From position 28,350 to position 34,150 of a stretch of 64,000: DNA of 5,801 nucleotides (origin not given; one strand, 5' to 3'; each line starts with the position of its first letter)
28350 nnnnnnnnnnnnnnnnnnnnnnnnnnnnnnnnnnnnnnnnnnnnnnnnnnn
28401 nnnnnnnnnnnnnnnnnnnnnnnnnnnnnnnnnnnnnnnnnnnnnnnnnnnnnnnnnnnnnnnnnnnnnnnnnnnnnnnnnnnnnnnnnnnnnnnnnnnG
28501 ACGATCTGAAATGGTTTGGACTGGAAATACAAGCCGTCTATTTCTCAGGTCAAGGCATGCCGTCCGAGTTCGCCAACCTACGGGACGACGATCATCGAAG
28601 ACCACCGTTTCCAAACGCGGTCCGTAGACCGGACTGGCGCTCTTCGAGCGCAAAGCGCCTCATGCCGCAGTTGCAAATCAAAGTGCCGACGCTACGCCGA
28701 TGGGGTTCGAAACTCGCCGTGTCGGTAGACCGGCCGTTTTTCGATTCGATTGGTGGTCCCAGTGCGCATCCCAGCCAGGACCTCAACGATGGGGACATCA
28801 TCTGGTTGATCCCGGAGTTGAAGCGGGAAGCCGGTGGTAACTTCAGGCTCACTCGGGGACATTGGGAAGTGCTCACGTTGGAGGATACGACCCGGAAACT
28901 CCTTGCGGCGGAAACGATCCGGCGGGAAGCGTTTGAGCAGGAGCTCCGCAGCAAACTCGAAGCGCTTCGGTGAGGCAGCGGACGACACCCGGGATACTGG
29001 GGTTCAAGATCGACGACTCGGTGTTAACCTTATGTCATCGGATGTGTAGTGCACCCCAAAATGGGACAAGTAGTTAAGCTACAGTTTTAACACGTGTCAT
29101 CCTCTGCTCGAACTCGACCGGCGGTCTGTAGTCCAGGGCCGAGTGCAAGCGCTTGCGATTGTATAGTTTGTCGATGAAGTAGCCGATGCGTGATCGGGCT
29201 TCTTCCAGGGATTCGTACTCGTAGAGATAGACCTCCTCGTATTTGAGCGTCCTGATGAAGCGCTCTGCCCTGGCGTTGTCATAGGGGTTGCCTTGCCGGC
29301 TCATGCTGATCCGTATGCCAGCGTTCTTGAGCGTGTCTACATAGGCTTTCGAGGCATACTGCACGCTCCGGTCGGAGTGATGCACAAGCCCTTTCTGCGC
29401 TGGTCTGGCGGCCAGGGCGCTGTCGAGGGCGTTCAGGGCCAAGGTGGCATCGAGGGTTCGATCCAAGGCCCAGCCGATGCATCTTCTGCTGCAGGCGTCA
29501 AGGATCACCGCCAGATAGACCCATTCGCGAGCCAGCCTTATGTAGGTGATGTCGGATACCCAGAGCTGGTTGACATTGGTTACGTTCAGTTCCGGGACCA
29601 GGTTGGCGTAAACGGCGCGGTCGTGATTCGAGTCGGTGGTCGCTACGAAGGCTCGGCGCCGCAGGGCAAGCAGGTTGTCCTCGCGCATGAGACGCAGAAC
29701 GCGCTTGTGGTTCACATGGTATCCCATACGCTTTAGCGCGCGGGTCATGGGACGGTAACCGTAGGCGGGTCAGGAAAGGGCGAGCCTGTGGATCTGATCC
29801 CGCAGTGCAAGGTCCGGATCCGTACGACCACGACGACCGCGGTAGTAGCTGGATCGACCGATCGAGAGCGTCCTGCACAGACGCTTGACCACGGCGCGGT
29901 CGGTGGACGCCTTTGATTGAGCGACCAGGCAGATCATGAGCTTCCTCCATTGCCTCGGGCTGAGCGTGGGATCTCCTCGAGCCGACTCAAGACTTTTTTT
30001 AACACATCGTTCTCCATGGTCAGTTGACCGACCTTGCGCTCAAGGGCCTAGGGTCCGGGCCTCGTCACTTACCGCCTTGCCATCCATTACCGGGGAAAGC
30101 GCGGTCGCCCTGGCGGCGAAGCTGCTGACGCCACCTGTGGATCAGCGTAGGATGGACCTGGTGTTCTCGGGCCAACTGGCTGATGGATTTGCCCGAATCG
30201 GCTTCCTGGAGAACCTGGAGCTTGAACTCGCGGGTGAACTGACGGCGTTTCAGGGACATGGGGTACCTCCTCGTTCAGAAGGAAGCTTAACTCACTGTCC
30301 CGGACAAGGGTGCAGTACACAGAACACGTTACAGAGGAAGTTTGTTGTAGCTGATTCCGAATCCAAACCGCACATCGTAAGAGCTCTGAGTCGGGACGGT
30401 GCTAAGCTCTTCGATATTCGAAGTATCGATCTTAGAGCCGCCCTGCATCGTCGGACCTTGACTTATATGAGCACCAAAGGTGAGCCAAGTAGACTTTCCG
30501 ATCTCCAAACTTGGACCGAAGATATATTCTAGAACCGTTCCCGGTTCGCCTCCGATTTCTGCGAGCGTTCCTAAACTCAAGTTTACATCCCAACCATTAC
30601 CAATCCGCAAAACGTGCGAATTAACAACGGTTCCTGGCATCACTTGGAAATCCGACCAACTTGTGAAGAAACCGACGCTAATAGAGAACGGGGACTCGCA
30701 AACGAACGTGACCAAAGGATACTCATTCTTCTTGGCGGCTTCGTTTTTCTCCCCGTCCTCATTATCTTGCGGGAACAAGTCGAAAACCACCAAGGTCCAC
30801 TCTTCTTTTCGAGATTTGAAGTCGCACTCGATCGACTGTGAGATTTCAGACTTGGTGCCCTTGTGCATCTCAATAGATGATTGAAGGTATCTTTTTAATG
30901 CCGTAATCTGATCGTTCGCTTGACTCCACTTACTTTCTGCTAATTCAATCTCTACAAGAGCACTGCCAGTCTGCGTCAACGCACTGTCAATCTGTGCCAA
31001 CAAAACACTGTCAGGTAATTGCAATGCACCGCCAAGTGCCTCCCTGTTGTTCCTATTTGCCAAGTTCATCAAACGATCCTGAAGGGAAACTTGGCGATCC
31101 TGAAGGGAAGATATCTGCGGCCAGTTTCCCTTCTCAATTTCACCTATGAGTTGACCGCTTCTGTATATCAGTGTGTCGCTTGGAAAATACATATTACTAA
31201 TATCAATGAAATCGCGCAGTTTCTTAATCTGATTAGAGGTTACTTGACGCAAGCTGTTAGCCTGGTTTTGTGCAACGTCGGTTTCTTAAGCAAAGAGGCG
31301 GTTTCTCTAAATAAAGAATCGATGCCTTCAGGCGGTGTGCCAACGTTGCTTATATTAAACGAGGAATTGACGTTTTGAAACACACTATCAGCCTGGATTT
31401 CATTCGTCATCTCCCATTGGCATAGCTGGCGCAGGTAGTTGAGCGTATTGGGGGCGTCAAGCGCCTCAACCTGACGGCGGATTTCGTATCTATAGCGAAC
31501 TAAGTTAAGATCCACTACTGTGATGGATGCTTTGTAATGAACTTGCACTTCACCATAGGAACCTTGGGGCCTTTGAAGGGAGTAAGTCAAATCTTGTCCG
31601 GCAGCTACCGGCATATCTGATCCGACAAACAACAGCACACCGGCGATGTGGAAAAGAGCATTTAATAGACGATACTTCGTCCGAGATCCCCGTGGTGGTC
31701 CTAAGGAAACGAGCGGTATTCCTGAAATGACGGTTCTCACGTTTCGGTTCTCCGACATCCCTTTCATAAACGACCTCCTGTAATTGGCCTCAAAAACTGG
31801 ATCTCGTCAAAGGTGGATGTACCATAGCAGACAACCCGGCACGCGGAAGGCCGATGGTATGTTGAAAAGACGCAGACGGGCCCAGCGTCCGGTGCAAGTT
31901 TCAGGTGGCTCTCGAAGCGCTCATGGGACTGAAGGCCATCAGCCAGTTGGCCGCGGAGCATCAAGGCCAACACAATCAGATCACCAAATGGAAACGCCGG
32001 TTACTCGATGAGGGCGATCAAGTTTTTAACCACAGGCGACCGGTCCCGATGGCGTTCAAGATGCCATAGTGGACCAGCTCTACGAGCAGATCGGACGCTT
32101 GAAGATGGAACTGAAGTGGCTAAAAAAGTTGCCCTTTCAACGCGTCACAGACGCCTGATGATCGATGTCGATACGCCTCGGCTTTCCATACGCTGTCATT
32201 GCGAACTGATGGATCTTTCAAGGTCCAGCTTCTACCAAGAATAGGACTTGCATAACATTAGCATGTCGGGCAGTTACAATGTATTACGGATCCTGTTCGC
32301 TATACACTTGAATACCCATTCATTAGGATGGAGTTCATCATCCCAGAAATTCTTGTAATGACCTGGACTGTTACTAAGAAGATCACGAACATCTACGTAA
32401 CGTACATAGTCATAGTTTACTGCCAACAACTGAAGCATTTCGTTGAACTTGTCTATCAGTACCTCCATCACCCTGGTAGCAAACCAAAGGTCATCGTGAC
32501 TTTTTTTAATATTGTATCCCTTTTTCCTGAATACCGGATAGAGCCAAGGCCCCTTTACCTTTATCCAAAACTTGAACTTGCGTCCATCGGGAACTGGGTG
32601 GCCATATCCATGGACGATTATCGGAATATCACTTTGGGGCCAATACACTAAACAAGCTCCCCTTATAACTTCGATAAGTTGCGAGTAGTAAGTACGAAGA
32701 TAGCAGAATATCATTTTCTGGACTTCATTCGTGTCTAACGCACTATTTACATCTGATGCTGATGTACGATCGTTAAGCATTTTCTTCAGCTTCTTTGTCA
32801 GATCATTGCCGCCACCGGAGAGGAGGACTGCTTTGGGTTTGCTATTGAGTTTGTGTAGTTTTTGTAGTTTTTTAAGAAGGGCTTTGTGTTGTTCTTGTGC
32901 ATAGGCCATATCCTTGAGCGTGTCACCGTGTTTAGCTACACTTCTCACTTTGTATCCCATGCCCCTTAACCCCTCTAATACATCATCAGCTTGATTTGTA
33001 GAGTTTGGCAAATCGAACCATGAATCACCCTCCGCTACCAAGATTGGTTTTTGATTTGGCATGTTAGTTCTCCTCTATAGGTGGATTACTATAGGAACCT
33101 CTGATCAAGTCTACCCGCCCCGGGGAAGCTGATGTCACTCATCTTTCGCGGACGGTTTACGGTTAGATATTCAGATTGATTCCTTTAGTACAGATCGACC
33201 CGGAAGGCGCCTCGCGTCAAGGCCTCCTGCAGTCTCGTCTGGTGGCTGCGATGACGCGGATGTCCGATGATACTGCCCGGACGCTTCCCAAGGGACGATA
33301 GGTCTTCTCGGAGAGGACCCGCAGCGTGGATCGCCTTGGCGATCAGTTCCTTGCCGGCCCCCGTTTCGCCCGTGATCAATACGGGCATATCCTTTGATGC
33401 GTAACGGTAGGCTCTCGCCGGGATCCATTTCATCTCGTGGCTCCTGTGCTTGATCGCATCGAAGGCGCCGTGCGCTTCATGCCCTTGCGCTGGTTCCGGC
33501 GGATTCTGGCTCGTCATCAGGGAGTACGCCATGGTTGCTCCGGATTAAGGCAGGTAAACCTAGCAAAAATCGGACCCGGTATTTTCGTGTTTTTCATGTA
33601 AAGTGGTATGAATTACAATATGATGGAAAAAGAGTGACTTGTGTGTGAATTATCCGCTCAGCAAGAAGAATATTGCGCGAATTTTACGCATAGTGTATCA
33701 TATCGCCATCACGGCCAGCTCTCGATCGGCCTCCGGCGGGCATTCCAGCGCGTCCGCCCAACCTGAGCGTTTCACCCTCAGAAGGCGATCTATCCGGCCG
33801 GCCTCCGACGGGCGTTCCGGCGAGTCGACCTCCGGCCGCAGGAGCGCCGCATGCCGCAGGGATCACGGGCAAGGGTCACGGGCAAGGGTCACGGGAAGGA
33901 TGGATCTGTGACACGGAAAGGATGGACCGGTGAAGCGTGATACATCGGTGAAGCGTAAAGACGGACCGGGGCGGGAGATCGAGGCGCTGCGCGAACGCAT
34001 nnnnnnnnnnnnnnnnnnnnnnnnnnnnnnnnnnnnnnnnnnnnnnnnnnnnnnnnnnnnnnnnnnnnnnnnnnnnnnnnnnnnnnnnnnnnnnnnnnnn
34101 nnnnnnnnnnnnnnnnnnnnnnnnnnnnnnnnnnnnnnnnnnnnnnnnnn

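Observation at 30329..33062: AT-rich orphan cargo genes sandwiched between IS3 remnants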

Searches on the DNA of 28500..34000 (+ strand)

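Call 96: search_rna_families(source=window, start=28500, end=34000, threshold=evalue, max_evalue=0.1)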
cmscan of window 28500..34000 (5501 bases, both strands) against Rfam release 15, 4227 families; matches with E-value up to 0.1: 0.
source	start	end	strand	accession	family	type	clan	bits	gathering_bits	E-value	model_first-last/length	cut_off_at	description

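Call 100: search_dna_similar(query=window:29045-33184:+, collection=plasmids, mode=distant, max_rows=8)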
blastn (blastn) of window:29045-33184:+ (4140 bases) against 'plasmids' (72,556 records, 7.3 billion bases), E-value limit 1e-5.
Records with a match: 27; places in all: 28; records where one place covers at least 80% of the query: 0.
Best place of each record, by identity: 80-90% 7; 60-80% 20.
By first word of the organism name: Sinorhizobium 7; Bradyrhizobium 6; Phaeobacter 3; Rhizobium 3; Shinella 3; Deinococcus 2; Ensifer 1; Agrobacterium 1; Aminobacter 1.
By predicted mobility (MOB-suite, as given by PLSDB): conjugative 16; non-mobilizable 7; mobilizable 4.
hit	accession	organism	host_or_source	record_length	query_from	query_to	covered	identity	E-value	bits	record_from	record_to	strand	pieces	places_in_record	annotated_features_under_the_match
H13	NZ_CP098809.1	Ensifer adhaerens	whole organism,soil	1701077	59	263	5%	69.4%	2e-9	74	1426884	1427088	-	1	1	none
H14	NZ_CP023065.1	Sinorhizobium sp. CCBAU 05631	G.max,nodule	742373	59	263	5%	68.4%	1e-6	65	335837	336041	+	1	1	IS3 family transposase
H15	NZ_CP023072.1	Sinorhizobium fredii CCBAU 83666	G.max,nodule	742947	59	263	5%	68.4%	1e-6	65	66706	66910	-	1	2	IS3 family transposase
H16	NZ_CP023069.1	Sinorhizobium sojae CCBAU 05684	G.max,nodule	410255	59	263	5%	68.4%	1e-6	65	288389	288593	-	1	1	IS3 family transposase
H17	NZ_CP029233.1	Sinorhizobium fredii CCBAU 45436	Glycine max,cell culture,plant root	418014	59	263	5%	68.4%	1e-6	65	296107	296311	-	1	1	IS3 family transposase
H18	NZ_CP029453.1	Sinorhizobium fredii CCBAU 25509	Glycine soja,cell culture,plant root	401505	59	263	5%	68.4%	1e-6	65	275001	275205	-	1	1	IS3 family transposase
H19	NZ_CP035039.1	Sinorhizobium fredii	single cell,soil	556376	59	263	5%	68.4%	1e-6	65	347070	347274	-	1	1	IS3 family transposase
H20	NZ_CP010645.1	Phaeobacter piscinae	cell culture,fish aquaculture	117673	64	260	5%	70.7%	3e-14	90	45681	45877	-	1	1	none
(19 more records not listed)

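Call 101: search_dna_similar(query=window:29045-33184:+, collection=phages, mode=distant, max_rows=8)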
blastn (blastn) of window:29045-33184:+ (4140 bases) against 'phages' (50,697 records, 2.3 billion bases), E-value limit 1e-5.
No match.
